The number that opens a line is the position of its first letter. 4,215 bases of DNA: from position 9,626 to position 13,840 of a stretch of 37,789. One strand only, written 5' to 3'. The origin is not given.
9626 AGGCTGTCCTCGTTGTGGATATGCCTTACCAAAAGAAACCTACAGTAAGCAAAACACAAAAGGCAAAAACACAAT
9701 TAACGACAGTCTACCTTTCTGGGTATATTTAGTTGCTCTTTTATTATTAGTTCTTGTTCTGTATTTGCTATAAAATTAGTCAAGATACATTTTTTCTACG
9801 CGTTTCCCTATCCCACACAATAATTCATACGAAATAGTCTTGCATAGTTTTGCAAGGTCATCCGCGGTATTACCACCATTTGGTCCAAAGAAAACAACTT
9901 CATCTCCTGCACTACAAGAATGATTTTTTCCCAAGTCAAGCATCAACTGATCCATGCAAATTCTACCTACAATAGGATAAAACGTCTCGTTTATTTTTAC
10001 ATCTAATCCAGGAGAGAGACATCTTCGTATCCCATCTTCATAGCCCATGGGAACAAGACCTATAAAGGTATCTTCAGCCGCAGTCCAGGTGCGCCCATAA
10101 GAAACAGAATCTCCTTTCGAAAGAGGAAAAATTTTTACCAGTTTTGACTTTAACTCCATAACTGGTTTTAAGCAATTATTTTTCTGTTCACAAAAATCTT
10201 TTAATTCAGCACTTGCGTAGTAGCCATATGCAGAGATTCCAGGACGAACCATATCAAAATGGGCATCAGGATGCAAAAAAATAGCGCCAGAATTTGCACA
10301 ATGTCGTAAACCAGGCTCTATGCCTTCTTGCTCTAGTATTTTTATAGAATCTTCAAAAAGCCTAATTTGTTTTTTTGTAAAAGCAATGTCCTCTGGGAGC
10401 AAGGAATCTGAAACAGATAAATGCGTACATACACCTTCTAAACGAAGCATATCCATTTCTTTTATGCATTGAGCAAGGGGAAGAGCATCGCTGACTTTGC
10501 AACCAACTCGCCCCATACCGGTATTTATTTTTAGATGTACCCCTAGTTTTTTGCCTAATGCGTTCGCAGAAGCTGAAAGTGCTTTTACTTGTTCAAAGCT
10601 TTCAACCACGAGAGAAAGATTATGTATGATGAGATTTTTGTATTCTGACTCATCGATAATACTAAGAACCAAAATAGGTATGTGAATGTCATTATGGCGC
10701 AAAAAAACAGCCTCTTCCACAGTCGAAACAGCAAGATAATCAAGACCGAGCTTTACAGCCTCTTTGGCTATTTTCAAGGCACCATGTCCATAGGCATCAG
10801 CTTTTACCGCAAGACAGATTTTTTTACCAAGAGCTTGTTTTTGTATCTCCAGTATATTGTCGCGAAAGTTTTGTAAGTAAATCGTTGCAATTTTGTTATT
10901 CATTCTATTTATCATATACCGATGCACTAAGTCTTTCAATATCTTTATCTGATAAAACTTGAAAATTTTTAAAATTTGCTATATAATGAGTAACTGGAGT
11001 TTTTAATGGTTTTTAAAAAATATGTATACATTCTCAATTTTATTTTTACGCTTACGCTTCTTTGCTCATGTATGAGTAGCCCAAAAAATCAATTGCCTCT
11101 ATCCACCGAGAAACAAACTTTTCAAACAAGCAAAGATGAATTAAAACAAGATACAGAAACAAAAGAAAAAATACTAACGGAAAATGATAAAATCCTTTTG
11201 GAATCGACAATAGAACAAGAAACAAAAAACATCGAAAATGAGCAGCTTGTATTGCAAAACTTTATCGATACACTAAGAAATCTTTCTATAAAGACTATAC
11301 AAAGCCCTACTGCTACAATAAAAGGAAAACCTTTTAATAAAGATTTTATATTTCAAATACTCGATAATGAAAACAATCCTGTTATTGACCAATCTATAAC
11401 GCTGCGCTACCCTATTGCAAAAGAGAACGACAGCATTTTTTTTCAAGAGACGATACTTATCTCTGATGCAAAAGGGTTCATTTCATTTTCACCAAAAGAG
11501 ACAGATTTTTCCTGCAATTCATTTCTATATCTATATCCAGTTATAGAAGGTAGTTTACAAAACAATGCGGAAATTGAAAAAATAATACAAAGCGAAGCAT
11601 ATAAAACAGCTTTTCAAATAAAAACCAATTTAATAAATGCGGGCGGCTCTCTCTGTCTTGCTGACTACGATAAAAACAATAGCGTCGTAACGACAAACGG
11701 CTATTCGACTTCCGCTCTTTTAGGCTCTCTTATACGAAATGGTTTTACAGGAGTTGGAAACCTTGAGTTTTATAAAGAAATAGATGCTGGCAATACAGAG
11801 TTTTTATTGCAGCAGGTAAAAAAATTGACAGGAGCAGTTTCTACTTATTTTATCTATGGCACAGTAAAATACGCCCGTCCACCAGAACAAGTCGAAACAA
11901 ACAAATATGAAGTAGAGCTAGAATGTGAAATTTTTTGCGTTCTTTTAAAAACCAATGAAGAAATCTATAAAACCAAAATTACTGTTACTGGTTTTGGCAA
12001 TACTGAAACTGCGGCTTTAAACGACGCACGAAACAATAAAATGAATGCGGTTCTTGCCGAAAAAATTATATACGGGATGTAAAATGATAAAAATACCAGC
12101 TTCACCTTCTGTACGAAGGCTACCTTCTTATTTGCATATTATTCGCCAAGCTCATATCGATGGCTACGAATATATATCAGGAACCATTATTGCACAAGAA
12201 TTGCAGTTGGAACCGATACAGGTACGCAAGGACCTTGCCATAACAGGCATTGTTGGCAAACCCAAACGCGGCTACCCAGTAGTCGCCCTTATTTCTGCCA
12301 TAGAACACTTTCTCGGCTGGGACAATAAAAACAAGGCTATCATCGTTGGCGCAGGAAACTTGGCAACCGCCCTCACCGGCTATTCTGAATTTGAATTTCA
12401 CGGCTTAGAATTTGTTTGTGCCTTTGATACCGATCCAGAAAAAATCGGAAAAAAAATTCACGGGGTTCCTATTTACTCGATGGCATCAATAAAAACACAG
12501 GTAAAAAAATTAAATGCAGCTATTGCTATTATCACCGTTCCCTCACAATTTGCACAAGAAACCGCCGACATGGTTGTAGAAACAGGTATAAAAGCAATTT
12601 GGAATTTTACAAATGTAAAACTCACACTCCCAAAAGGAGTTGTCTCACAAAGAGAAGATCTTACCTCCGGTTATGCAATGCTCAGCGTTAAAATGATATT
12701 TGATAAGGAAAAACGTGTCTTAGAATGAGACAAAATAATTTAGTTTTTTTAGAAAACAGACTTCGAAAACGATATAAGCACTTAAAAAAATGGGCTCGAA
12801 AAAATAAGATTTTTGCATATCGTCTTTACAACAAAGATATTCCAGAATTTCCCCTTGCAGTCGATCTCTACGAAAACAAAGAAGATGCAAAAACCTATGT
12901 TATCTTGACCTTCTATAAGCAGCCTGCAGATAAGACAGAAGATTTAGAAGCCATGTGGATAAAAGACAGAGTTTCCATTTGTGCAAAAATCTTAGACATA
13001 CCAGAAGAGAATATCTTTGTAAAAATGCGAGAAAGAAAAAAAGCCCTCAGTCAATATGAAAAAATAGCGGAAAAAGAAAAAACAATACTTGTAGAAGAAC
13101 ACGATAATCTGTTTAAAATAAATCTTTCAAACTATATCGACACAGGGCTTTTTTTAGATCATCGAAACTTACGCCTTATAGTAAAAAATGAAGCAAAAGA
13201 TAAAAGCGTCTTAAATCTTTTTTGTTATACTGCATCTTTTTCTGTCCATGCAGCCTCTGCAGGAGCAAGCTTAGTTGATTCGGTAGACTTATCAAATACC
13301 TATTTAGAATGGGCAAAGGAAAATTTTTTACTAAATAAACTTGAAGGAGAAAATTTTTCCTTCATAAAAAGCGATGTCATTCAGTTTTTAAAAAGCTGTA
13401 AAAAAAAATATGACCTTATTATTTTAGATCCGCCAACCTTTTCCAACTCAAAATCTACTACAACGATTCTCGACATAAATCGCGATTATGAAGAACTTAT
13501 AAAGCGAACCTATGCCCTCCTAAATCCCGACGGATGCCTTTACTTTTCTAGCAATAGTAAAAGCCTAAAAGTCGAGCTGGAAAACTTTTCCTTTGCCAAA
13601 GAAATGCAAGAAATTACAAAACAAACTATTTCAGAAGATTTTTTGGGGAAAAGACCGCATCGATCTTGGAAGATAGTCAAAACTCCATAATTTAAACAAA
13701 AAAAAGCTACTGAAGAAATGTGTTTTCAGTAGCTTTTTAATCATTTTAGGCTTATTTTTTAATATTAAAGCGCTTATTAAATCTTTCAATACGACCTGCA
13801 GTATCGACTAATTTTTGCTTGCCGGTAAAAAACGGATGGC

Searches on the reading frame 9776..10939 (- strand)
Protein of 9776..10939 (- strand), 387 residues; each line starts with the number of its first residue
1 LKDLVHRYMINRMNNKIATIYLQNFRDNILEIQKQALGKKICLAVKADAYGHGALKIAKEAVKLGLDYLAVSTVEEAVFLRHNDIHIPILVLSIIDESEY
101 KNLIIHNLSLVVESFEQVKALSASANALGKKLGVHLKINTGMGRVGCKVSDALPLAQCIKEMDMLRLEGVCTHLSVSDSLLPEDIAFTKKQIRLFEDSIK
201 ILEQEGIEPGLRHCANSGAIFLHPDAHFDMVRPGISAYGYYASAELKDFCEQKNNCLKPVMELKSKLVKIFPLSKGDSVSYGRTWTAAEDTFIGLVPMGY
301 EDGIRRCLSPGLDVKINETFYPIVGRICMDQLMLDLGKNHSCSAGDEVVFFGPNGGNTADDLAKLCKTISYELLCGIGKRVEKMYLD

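Call 62: search_protein_families(library=pfam, proteins=[window:9776-10939:-], max_evalue=0.00001)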
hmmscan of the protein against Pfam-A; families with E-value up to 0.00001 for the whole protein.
window:9776-10939:- (387 aa): 2 families
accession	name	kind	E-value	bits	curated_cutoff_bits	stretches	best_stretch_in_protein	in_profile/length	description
PF01168.26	Ala_racemase_N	-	1.4e-63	215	24.1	1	20-241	1-219/220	Alanine racemase, N-terminal domain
PF00842.27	Ala_racemase_C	-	2e-41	141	25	1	260-385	1-127/127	Alanine racemase, C-terminal domain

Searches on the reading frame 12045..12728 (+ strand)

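Call 63: search_protein_families(library=pfam, proteins=[window:12045-12728:+], max_evalue=0.00001)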
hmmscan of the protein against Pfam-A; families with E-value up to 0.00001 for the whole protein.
window:12045-12728:+ (227 aa): 2 families
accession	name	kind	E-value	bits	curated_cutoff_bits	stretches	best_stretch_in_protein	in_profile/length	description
PF02629.25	CoA_binding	-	4.6e-25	88.7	22.3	1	94-190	2-96/97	CoA binding domain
PF06971.19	Put_DNA-bind_N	-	3e-12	46.9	27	1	17-64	2-48/49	Putative DNA-binding protein N-terminus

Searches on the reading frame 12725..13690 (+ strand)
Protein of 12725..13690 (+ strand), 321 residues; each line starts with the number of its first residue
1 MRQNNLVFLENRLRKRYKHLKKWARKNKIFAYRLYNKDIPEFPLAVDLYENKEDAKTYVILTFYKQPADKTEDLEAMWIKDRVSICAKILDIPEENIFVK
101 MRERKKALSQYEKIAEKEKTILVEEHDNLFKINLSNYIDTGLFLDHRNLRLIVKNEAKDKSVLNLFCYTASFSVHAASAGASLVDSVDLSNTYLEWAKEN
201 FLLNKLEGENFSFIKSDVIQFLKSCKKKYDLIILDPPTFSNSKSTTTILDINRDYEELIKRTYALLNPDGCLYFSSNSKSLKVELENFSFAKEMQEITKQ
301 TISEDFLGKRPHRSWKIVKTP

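Call 63: search_protein_families(library=pfam, proteins=[window:12725-13690:+], max_evalue=0.00001)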
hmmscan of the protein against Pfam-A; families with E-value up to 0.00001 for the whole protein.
window:12725-13690:+ (321 aa): 3 families
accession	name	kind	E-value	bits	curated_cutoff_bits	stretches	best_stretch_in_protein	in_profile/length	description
PF10672.15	Methyltrans_SAM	-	4.9e-28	98.6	27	1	96-297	62-259/286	S-adenosylmethionine-dependent methyltransferase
PF03602.21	Cons_hypoth95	-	1.6e-09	38.1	24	1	153-293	36-170/182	Conserved hypothetical protein 95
PF05175.20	MTS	-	5.8e-08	33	23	1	158-280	31-144/170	Methyltransferase small domain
